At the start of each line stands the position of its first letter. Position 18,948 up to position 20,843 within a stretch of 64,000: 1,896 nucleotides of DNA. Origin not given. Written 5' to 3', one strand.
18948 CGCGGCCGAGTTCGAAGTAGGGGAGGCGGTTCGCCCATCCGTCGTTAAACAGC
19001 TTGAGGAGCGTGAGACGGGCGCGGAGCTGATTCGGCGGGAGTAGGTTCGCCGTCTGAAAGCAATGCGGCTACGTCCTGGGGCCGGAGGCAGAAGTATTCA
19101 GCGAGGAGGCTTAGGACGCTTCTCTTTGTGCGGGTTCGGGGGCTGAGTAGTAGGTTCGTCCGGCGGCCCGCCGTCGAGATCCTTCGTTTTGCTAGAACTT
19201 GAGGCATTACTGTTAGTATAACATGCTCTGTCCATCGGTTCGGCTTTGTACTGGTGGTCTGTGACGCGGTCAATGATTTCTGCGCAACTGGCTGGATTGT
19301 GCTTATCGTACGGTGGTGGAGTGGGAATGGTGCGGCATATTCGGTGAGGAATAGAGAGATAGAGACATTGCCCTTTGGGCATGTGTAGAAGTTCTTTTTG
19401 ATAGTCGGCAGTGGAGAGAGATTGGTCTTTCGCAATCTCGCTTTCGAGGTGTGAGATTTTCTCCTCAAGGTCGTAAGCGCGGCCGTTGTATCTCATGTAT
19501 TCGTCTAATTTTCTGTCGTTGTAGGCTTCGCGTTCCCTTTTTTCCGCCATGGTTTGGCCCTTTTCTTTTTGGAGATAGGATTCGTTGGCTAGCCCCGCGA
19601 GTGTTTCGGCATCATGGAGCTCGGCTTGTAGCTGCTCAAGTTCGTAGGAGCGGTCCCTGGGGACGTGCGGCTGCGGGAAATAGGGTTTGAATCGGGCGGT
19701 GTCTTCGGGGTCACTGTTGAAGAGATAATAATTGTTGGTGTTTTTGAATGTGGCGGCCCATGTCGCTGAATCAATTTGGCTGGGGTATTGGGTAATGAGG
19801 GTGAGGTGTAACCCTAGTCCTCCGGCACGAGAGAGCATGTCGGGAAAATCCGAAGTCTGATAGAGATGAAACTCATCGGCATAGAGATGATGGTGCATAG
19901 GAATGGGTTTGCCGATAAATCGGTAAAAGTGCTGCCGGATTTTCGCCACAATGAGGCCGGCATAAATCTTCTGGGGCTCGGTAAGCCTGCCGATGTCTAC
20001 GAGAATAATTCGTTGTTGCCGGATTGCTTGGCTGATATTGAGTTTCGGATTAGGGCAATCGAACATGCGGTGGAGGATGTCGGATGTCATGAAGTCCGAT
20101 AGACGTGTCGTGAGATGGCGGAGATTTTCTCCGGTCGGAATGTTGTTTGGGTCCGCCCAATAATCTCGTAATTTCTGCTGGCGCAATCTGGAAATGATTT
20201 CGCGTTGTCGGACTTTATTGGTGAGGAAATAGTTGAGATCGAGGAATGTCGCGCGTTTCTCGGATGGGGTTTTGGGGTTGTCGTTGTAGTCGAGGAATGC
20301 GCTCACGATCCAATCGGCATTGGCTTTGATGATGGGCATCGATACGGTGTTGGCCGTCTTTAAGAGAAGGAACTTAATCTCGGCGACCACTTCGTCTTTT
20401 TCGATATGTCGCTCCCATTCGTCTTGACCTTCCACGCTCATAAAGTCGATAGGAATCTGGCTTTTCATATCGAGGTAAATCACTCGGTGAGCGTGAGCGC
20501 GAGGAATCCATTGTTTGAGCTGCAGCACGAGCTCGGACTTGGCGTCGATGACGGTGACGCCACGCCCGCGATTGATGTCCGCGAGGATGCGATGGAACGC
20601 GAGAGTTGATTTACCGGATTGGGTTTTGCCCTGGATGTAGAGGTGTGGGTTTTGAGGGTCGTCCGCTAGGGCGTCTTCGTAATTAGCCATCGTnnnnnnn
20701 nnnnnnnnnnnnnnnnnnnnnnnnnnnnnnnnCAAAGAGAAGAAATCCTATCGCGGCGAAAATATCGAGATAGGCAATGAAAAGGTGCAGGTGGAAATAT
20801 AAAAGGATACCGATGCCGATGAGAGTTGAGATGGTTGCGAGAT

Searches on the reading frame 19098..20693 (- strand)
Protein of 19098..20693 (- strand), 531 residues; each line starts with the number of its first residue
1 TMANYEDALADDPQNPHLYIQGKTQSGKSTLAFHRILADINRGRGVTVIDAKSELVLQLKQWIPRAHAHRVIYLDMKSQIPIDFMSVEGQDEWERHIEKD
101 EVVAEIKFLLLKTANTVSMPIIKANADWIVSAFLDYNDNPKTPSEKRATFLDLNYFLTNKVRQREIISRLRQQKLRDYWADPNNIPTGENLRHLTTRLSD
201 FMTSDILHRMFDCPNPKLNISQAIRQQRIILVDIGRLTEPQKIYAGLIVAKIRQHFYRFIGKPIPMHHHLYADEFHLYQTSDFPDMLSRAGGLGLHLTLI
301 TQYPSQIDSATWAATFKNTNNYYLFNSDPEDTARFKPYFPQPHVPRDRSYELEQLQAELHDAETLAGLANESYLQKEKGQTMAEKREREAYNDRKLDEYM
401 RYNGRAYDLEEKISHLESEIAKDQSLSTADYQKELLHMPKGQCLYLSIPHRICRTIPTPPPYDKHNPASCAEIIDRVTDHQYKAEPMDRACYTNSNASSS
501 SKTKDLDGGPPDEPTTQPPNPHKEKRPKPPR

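Call 15: search_protein_families(library=pfam, proteins=[window:19098-20693:-], max_evalue=0.01)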
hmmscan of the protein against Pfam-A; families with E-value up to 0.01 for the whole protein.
window:19098-20693:- (531 aa): 1 family
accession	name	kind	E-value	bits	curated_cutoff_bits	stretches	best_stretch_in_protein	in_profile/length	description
PF12696.13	TraG-D_C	-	4e-05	24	22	1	269-334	3-73/126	TraM recognition site of TraD and TraG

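Call 18: find_related_loci(query=window:19098-20693:-, collection=genome_contigs, flank=4000)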
Query window:19098-20693:- (531 aa) in genome_contigs; peptide patterns used: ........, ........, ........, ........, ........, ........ (x = any residue, [..] = any of these).
49 stretches matched a pattern, but none encodes a relative of the query by tblastn (E <= 1e-3).

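Call 20: find_homologous_proteins(query=window:19098-20693:-)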
Query window:19098-20693:- (531 aa): 55 proteins with E <= 0.001 among 8000 candidates.
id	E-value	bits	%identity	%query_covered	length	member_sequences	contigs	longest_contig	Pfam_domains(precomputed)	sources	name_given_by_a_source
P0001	0.0e+0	1231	100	100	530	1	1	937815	-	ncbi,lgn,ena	-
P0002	1.2e-168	580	52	98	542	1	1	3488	-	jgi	jgi:hypothetical protein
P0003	1.4e-120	422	42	97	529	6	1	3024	-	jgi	-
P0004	1.0e-107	379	42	97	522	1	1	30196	-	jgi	jgi:hypothetical protein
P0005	2.6e-71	259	42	60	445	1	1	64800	-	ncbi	-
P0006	2.3e-70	256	42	61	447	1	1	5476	PF12696.14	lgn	-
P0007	3.1e-69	252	34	96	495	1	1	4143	-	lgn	-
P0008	2.1e-63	233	39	65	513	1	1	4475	-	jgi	jgi:hypothetical protein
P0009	1.1e-45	175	30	98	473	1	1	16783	PF01935.24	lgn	-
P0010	3.9e-42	163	32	69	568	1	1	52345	-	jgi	jgi:hypothetical protein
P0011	2.1e-40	157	34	63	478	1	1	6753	-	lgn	-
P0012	1.2e-33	135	30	66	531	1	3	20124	-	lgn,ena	-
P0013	6.5e-33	132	32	62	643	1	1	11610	-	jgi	jgi:hypothetical protein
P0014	1.1e-31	128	31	62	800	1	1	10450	PF26449.1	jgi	jgi:hypothetical protein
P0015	6.4e-30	123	24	98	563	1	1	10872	-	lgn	-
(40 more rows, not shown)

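Call 21: find_encoding_contigs(protein=P0001, flank=3000, max_places=3)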
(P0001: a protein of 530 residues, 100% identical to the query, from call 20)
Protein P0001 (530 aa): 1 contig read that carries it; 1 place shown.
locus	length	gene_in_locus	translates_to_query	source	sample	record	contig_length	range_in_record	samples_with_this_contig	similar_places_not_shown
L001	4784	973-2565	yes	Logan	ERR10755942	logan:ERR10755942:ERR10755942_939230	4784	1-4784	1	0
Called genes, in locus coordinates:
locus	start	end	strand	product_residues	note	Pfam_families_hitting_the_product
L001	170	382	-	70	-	PF12728:HTH_17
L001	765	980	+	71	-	-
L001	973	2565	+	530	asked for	-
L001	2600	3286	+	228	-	PF13814:Replic_Relax (weak)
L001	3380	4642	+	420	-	PF01935:DUF87, PF02534:T4SS-DNA_transf (faint), PF10412:TrwB_AAD_bind (faint), PF25199:nSTAND_NTPase5 (faint), PF12696:TraG-D_C (weak)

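Call 22: find_encoding_contigs(protein=P0002, flank=5000, max_places=3)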
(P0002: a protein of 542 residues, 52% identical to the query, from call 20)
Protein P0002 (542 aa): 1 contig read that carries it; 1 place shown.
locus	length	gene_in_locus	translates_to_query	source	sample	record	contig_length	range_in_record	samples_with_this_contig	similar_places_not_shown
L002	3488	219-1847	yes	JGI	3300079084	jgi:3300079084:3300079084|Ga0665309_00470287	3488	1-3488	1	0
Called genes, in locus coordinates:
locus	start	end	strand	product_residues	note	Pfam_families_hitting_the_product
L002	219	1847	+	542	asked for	-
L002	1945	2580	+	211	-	PF13814:Replic_Relax (weak)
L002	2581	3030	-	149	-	-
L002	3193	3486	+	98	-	?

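Call 23: find_encoding_contigs(protein=P0004, flank=5000, max_places=3)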
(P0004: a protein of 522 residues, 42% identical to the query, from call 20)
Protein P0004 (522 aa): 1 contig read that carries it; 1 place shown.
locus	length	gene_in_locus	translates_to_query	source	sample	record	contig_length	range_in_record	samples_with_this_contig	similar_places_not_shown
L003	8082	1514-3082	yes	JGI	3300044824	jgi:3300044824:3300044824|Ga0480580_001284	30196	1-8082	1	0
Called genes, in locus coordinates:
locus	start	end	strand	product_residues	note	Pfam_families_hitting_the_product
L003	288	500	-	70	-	PF12728:HTH_17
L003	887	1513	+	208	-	-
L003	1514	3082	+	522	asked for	-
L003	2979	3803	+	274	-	PF13814:Replic_Relax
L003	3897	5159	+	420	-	PF01935:DUF87, PF02534:T4SS-DNA_transf (faint), PF10412:TrwB_AAD_bind (faint), PF25199:nSTAND_NTPase5 (faint), PF12696:TraG-D_C (weak)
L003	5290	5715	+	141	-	-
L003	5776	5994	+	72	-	-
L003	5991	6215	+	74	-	-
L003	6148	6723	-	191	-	PF01807:Zn_ribbon_DnaG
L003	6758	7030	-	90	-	-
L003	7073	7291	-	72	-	-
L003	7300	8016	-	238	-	PF06067:DUF932 (weak)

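Call 24: find_encoding_contigs(protein=P0005, flank=5000, max_places=3)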
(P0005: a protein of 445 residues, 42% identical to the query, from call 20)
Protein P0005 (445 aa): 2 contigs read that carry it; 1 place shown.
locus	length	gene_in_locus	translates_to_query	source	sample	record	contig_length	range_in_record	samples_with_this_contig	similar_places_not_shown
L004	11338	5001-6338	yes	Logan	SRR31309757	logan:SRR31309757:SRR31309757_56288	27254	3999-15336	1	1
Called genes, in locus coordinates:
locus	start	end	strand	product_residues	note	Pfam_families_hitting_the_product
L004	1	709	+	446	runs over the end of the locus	PF02746:MR_MLE_N, PF13378:MR_MLE_C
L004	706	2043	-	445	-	PF06609:TRI12 (weak), PF07690:MFS_1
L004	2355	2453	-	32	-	-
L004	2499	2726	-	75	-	PF12728:HTH_17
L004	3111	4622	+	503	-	-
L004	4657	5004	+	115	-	-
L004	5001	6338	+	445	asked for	-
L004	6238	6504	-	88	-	-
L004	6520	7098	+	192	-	PF13814:Replic_Relax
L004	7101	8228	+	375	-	-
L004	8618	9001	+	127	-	-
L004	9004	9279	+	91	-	-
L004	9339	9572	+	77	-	-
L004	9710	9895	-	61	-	-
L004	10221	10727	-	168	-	-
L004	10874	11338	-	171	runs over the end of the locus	PF12587:DUF3761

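Call 33: find_encoding_contigs(protein=P0003, flank=3000, max_places=3)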
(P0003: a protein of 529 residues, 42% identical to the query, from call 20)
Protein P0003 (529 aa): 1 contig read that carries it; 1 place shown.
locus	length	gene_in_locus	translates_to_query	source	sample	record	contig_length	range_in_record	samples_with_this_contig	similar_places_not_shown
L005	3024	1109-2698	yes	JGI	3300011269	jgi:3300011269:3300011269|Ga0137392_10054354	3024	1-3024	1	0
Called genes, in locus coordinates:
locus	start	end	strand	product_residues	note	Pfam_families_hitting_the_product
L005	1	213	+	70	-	?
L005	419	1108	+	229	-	-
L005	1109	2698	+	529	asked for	-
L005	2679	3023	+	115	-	?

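Call 34: find_encoding_contigs(protein=P0007, flank=3000, max_places=3)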
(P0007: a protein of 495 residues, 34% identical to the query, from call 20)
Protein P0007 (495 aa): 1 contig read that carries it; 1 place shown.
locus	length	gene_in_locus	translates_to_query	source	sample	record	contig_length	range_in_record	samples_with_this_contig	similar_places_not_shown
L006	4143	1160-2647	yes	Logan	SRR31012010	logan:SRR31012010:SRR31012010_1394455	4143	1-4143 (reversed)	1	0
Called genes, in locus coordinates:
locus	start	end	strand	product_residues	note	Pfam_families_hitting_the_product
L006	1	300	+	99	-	?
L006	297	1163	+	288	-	-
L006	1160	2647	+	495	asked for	-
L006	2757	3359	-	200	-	-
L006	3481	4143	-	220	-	?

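Call 35: find_encoding_contigs(protein=P0008, flank=3000, max_places=3)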
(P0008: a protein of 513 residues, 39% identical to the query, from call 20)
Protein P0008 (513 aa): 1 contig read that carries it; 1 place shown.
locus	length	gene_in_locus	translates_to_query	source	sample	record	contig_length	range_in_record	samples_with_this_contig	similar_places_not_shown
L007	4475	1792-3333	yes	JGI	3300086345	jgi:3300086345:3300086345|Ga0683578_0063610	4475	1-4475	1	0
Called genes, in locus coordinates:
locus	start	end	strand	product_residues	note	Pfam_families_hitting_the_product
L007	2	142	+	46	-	?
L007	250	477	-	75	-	PF12728:HTH_17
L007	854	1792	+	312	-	-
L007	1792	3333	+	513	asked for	-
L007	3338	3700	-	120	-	-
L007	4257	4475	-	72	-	?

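Call 70: search_dna_similar(query=L001:2600-3286:+, collection=plasmids, mode=protein, max_evalue=0.001, max_rows=30, rows=spread)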
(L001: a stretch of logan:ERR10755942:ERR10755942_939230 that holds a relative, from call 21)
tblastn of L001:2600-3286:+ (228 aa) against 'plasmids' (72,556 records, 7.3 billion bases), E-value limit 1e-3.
No match.

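Call 72: search_protein_families(library=pfam, proteins=[L001:2600-3286:+, L003:2979-3803:+, L002:1945-2580:+, L004:6520-7098:+, L001:3380-4642:+, L003:887-1513:+, L007:854-1792:+, L006:297-1163:+], max_evalue=0.01)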
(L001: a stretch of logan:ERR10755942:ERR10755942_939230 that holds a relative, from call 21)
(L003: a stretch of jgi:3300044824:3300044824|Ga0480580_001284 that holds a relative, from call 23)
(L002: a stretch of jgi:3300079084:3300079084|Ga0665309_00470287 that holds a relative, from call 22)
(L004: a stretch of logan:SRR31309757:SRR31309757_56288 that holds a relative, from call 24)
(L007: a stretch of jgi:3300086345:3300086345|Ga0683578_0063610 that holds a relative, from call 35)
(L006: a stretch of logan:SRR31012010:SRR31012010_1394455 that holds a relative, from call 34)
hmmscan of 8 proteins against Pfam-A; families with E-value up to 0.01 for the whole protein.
L001:2600-3286:+ (228 aa): 1 family
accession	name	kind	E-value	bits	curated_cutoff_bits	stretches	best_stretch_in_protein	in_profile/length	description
PF13814.12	Replic_Relax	-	9.5e-07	29.5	25.3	1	15-159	29-183/191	Replication-relaxation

L003:2979-3803:+ (274 aa): 1 family
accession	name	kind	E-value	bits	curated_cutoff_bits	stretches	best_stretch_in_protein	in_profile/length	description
PF13814.12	Replic_Relax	-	2.9e-09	37.7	25.3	1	52-205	23-183/191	Replication-relaxation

L002:1945-2580:+ (211 aa): 1 family
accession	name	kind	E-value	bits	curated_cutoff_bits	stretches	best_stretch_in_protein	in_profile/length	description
PF13814.12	Replic_Relax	-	7e-08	33.2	25.3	1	13-140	45-183/191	Replication-relaxation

L004:6520-7098:+ (192 aa): 1 family
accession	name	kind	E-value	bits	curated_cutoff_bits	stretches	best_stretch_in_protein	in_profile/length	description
PF13814.12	Replic_Relax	-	1.5e-08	35.4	25.3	1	22-119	89-179/191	Replication-relaxation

L001:3380-4642:+ (420 aa): 9 families
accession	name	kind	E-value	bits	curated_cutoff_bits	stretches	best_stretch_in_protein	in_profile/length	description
PF10412.15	TrwB_AAD_bind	-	1.7e-10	40.8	20.5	2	24-143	13-130/387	Type IV secretion-system coupling protein DNA-binding domain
PF01935.23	DUF87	-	1.3e-08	35.6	23.2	1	15-66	13-64/220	Helicase HerA, central domain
PF25199.1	nSTAND_NTPase5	-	1e-06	29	34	1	29-68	44-84/145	Novel STAND NTPase 5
PF12696.13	TraG-D_C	-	1.4e-05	25.4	22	1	266-345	1-80/126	TraM recognition site of TraD and TraG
PF02534.20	T4SS-DNA_transf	-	2.4e-05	23.8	20.1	1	244-343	281-381/468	Type IV secretory system Conjugative DNA transfer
PF13191.12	AAA_16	-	0.00014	22.8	32.6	0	27-67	25-63/167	AAA ATPase domain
PF13401.12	AAA_22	-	0.00018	22.2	27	0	28-50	7-29/130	AAA domain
PF01580.24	FtsK_SpoIIIE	-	0.00074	19.5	24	0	14-51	28-64/221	FtsK/SpoIIIE family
PF00005.33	ABC_tran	-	0.0064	17.5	25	0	25-48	10-33/137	ABC transporter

L003:887-1513:+ (208 aa): 0 families

L007:854-1792:+ (312 aa): 0 families

L006:297-1163:+ (288 aa): 0 families

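Call 73: search_protein_families(library=ncbifam, proteins=[L001:2600-3286:+, L003:2979-3803:+, L001:973-2565:+, L001:3380-4642:+, L001:765-980:+], max_evalue=0.01)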
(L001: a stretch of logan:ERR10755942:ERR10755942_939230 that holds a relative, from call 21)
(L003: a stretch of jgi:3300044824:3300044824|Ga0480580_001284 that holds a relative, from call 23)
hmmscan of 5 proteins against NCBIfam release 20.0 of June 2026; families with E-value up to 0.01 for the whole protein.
L001:2600-3286:+ (228 aa): 0 families

L003:2979-3803:+ (274 aa): 0 families

L001:973-2565:+ (530 aa): 3 families
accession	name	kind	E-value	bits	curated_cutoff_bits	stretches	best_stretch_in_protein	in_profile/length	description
TIGR03743.1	SXT_TraD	subfamily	1.7e-05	23.5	366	0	16-53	177-214/636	conjugative transfer system coupling protein TraD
NF045973.1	conju_CD1115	equivalog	0.00016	20.7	250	0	9-74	19-82/442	VirD4-like conjugal transfer protein, CD1115 family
TIGR03754.1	conj_TOL_TraD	equivalog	0.00071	18.2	647.55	0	253-309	471-536/643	type IV conjugative transfer system coupling protein TraD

L001:3380-4642:+ (420 aa): 10 families
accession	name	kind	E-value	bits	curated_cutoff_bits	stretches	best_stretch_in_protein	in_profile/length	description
NF053655.1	CedD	equivalog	1.1e-08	34.2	600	1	246-306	400-462/527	DNA-translocating ATPase CedD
TIGR03743.1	SXT_TraD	subfamily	2.1e-08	33.1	366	2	28-65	177-214/636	conjugative transfer system coupling protein TraD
NF045975.1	VirB4_plasma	equivalog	5.9e-07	27.6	590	1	31-63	520-552/894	Mbov_0397 family ICE element conjugal transfer ATPase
TIGR02759.1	TraD_Ftype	equivalog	5.6e-06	25.4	521.35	1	262-351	404-493/566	type IV conjugative transfer system coupling protein TraD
NF045973.1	conju_CD1115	equivalog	5.6e-05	22.2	250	1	254-328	279-353/442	VirD4-like conjugal transfer protein, CD1115 family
TIGR03744.1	traC_PFL_4706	equivalog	0.003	15.5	520.6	0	249-316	716-787/892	conjugative transfer ATPase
TIGR02673.1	FtsE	equivalog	0.0039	16.9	264.85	0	18-51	22-53/214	cell division ATP-binding protein FtsE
TIGR03924.1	T7SS_EccC_a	equivalog_domain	0.0076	15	509.15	0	2-48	425-472/673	type VII secretion protein EccCa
NF010254.0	PRK13700.1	subfamily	0.0078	14.7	1221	0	261-309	414-462/735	F-type conjugal transfer protein TraD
TIGR03925.1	T7SS_EccC_b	equivalog_domain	0.0078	14.5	346.55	0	17-55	352-394/564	type VII secretion protein EccCb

L001:765-980:+ (71 aa): 1 family
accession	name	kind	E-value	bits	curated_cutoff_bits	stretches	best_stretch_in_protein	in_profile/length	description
NF005142.0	PRK06591.1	equivalog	0.0051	16.1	460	1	17-54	249-285/432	putative monovalent cation/H+ antiporter subunit D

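Call 78: list_cluster_members(proteins=[P0001])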
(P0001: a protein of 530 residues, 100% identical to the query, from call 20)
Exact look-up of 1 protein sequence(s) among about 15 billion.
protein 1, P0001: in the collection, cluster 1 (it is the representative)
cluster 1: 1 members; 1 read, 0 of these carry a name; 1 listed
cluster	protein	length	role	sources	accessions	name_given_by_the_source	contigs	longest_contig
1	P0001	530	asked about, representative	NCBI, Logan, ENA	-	-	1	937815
